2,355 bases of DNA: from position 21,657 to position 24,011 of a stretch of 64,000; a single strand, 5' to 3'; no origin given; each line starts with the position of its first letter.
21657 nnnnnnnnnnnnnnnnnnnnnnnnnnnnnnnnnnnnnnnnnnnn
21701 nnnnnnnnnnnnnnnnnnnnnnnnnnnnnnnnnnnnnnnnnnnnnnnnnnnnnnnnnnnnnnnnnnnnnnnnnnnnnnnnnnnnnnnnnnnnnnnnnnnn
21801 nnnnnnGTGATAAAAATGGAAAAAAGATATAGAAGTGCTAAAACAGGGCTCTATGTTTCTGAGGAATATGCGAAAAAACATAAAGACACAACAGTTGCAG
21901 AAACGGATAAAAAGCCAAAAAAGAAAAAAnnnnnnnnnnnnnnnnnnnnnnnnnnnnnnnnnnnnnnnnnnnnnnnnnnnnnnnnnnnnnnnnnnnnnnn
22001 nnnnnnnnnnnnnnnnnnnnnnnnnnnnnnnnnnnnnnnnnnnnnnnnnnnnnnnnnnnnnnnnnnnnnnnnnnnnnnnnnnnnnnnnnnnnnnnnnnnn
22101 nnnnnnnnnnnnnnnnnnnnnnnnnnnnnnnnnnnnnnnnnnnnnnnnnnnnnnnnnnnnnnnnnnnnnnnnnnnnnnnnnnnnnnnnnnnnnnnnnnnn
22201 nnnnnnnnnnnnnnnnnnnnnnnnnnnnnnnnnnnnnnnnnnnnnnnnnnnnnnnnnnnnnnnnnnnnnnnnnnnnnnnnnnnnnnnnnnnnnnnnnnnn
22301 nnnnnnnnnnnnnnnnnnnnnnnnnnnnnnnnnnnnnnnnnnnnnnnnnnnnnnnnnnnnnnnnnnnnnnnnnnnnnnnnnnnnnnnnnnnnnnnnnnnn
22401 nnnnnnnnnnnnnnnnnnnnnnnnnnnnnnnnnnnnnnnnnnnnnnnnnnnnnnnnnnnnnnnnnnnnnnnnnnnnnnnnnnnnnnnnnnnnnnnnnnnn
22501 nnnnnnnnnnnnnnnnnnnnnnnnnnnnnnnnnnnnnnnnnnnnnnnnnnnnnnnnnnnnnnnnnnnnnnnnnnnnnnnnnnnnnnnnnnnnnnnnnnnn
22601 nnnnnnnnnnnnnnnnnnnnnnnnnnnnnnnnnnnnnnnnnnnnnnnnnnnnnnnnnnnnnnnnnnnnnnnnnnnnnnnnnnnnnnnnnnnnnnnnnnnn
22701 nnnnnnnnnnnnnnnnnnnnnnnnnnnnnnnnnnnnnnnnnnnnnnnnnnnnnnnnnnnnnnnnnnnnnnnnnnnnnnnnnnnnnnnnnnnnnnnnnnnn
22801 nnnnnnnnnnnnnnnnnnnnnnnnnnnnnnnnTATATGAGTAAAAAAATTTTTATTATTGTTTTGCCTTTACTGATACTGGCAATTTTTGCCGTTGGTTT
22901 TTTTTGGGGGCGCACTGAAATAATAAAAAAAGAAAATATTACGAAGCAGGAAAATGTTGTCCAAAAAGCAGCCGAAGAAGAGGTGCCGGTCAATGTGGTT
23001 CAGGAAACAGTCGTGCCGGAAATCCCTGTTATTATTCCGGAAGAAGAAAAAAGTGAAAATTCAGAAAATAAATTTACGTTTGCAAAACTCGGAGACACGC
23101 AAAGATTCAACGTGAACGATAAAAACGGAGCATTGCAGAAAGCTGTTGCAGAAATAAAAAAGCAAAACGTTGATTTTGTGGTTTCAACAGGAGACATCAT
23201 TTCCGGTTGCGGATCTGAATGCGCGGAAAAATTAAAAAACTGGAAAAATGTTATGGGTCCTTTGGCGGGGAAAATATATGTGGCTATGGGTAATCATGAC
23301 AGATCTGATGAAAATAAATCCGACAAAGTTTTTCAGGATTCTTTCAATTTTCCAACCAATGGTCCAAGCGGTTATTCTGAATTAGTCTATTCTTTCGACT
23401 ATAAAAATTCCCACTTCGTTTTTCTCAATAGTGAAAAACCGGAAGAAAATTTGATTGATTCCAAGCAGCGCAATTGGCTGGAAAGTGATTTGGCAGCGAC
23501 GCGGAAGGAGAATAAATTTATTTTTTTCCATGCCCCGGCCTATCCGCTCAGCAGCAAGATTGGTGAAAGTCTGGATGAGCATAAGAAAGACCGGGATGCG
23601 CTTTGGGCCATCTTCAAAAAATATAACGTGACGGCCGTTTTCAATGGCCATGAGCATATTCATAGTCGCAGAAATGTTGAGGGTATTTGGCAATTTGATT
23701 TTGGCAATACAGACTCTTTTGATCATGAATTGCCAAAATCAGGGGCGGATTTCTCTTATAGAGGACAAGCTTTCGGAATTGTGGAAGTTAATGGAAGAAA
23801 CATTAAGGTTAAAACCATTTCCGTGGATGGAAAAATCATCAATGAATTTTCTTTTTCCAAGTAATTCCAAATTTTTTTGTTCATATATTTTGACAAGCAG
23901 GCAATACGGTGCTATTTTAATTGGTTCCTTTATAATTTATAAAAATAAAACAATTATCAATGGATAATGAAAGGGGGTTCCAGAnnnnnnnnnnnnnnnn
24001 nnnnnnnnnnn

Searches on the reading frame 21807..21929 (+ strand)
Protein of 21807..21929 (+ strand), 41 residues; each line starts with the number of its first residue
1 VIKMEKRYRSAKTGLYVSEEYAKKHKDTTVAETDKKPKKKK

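Call 5: search_protein_families(library=pfam, proteins=[window:21816-21929:+], max_evalue=1)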
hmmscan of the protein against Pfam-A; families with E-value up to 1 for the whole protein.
window:21816-21929:+ (38 aa): 2 families
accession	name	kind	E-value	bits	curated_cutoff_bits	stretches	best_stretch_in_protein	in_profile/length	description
PF15899.11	BNR_6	-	0.085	13.4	27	1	12-25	1-14/14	BNR-Asp box repeat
PF24530.1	DUF7597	-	0.13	12.4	27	1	5-37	19-51/125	Domain of unknown function (DUF7597)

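Call 15: find_homologous_proteins(query=window:21807-21929:+, max_evalue=10)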
Query seq(41 aa) (41 aa): 3 proteins with E <= 10 among 3 candidates.
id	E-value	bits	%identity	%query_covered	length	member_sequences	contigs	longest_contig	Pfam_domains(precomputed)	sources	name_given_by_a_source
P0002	4.4e-15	70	100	76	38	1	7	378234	-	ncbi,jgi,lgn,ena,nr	ncbi:MAG TPA: multidrug transporter [Candidatus Moranbacteria bacterium]|nr:multidrug transporter [C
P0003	1.3e-10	57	87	93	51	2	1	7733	-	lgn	-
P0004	5.2e-6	43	67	95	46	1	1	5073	-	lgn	-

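Call 17: search_protein_families(library=ncbifam, proteins=[window:21816-21929:+], max_evalue=10)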
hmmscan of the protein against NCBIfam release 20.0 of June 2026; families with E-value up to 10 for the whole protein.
window:21816-21929:+ (38 aa): 0 families

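Call 18: find_encoding_contigs(protein=P0003, flank=6000)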
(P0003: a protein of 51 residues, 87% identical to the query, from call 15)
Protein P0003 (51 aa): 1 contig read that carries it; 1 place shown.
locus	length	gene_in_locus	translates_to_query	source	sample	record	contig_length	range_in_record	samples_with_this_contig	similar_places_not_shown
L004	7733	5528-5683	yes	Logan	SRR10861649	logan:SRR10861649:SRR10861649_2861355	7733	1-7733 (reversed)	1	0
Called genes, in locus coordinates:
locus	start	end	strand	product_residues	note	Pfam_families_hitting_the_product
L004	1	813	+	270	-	?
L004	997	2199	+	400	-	PF00091:Tubulin, PF12327:FtsZ_C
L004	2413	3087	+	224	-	PF00717:Peptidase_S24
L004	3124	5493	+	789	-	PF02384:N6_Mtase, PF01420:Methylase_S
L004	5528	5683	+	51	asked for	-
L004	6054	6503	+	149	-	PF22811:Zn_ribbon_NrdR, PF03477:ATP-cone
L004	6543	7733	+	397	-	?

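Call 19: find_encoding_contigs(protein=P0004, flank=6000)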
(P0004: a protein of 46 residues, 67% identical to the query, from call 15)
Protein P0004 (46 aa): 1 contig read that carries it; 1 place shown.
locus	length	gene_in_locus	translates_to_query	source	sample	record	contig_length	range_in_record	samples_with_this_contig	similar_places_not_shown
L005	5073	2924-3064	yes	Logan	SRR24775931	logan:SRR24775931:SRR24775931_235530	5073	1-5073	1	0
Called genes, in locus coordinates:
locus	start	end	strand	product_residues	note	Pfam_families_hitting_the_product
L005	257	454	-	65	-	-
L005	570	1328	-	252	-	-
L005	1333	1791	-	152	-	-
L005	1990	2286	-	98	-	-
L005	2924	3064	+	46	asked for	-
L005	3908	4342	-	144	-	PF02556:SecB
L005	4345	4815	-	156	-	-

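Call 47: search_protein_families(library=phrogs, proteins=[window:21816-21929:+], max_evalue=1)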
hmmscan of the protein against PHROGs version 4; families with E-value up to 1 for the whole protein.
window:21816-21929:+ (38 aa): 0 families

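Call 48: search_protein_families(library=padloc, proteins=[window:21816-21929:+], max_evalue=0.01)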
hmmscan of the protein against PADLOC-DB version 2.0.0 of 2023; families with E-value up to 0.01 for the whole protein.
window:21816-21929:+ (38 aa): 0 families

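Call 52: search_dna_similar(query=window:21816-21929:+, collection=phages, mode=protein, max_evalue=1, max_rows=15)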
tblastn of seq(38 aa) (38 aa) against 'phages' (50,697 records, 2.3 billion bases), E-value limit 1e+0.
Records with a match: 5; places in all: 5; records where one place covers at least 80% of the query: 1.
Best place of each record, by identity: 60-80% 5.
By first word of the organism name: Stenotrophomonas 2; Komagataeibacter 2; Pseudoxanthomonas 1.
By host as written in the record: Stenotrophomonas maltophilia D1585 2; Pseudoxanthomonas kaohsiungensis 1; Komagataeibacter xylinus NBRC 13773 1; Komagataeibacter xylinus NBRC 13772 1.
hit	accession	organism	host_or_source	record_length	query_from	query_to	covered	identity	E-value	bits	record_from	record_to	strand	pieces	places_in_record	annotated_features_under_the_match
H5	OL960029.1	Pseudoxanthomonas phage PW916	Pseudoxanthomonas kaohsiungensis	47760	6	38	87%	61.8%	3e-1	32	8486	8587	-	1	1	none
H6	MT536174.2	Stenotrophomonas phage vB_SmaS-AXL_3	Stenotrophomonas maltophilia D1585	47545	6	30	66%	64.0%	9e-1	30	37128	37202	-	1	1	hypothetical protein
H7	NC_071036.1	Stenotrophomonas phage vB_SmaS-AXL_3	Stenotrophomonas maltophilia D1585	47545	6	30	66%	64.0%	9e-1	30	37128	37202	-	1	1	hypothetical protein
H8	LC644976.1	Komagataeibacter phage phiKX2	Komagataeibacter xylinus NBRC 13773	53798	6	29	63%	62.5%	2e-1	33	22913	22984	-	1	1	hypothetical protein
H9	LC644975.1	Komagataeibacter phage phiKX1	Komagataeibacter xylinus NBRC 13772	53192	6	29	63%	62.5%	2e-1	33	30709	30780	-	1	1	hypothetical protein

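Call 62: get_annotated_region(hit=H8, flank=1500)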
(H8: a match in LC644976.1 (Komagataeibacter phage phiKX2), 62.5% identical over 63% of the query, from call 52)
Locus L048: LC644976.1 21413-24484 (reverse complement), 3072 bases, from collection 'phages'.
description: Komagataeibacter phage phiKX2 DNA, complete genome.
organism: Komagataeibacter phage phiKX2 (NCBI taxid 2860316)
taxonomy: Viruses; Duplodnaviria; Heunggongvirae; Uroviricota; Caudoviricetes
host: Komagataeibacter xylinus NBRC 13773; source: -; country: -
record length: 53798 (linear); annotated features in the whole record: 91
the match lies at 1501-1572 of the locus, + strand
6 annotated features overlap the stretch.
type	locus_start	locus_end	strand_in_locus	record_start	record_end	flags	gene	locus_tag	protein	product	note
CDS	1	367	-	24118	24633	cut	-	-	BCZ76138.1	hypothetical protein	PhiKX2_420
CDS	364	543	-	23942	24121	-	-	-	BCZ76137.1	hypothetical protein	PhiKX2_410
CDS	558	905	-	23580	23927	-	-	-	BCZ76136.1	hypothetical protein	PhiKX2_400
CDS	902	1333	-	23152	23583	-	-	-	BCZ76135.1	hypothetical protein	PhiKX2_390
CDS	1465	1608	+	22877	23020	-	-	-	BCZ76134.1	hypothetical protein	PhiKX2_380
CDS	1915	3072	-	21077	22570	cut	-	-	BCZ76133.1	phage tail sheath protein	PhiKX2_370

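Call 67: find_encoding_contigs(protein=P0002, flank=3000, max_places=10)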
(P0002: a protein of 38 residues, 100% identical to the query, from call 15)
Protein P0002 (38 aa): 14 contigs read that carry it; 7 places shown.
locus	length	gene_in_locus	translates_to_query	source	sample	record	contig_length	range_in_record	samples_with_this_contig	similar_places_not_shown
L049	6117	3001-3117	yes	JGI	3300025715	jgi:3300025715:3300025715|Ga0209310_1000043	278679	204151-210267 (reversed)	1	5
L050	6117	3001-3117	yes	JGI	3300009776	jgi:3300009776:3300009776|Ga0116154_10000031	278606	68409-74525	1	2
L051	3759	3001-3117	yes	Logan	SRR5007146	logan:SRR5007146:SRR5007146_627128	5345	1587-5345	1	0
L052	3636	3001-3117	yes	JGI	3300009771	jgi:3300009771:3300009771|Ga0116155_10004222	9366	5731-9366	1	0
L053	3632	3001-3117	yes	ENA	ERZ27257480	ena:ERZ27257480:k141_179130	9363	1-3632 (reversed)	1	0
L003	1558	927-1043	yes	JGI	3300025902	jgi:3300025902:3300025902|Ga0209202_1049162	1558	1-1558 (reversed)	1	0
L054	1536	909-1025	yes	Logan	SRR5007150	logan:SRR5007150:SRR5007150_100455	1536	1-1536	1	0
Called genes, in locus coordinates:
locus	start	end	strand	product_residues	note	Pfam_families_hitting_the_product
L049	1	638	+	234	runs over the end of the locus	PF09553:RE_Eco47II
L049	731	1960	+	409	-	PF00376:MerR, PF13411:MerR_1, PF00145:DNA_methylase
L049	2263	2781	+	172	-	PF06114:Peptidase_M78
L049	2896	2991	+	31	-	-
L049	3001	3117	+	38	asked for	-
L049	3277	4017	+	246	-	PF05175:MTS, PF13489:Methyltransf_23, PF01135:PCMT, PF01209:Ubie_methyltran, PF13847:Methyltransf_31, PF08241:Methyltransf_11, PF08242:Methyltransf_12, PF13649:Methyltransf_25, +4 more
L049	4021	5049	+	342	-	PF00149:Metallophos, PF12850:Metallophos_2 (weak)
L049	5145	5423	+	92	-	-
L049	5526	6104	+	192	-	-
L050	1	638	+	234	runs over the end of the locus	PF09553:RE_Eco47II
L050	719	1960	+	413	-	PF00376:MerR, PF13411:MerR_1, PF00145:DNA_methylase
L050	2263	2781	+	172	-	PF06114:Peptidase_M78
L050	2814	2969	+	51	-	-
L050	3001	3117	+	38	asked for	-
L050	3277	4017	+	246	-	PF05175:MTS, PF13489:Methyltransf_23, PF01135:PCMT, PF01209:Ubie_methyltran, PF13847:Methyltransf_31, PF08241:Methyltransf_11, PF08242:Methyltransf_12, PF13649:Methyltransf_25, +4 more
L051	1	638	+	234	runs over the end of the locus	PF09553:RE_Eco47II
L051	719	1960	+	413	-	PF00376:MerR, PF13411:MerR_1, PF00145:DNA_methylase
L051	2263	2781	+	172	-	PF06114:Peptidase_M78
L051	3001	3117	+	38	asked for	-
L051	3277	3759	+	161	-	?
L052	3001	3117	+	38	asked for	-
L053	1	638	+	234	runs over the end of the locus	PF09553:RE_Eco47II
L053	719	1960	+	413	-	PF00376:MerR, PF13411:MerR_1, PF00145:DNA_methylase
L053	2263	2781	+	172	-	PF06114:Peptidase_M78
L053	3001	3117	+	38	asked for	-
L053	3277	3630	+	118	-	?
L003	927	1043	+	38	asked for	-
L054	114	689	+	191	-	PF06114:Peptidase_M78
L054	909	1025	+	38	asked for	-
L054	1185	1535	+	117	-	?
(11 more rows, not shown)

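Call 70: find_related_loci(query=A4, collection=viral_contigs, flank=3000)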
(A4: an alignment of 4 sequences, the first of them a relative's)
Query A4 (38 aa) in viral_contigs; peptide patterns used: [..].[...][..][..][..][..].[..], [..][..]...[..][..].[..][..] (x = any residue, [..] = any of these).
371 stretches matched a pattern; 9 encode a relative of the query (tblastn E <= 1e-3); 9 distinct loci.
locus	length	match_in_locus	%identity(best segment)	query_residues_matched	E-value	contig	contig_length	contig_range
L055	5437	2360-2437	73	4-29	5e-9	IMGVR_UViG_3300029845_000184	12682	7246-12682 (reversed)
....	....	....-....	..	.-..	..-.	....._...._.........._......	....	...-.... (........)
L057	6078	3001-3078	69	4-29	8e-9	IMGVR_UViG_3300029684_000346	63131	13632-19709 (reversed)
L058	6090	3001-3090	63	2-31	3e-8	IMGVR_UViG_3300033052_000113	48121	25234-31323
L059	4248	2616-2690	72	6-30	4e-8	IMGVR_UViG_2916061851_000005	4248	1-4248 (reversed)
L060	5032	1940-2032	58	1-31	7e-8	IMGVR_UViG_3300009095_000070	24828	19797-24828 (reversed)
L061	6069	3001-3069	70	7-29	1e-6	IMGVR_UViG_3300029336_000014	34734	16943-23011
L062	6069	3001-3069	70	7-29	1e-6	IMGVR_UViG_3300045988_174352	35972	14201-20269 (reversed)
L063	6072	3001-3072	67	6-29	2e-6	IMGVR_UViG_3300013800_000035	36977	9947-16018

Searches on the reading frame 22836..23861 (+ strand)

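Call 10: search_protein_families(library=pfam, proteins=[window:22836-23861:+], max_evalue=0.001)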
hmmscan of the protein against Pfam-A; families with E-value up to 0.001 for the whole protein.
window:22836-23861:+ (342 aa): 2 families
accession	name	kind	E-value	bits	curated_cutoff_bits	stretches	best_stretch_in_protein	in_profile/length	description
PF00149.33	Metallophos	-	1.3e-17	65.3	21.5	1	84-275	5-190/191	Calcineurin-like phosphoesterase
PF12850.12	Metallophos_2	-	3.4e-06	27.6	27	1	99-291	15-134/154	Calcineurin-like phosphoesterase superfamily domain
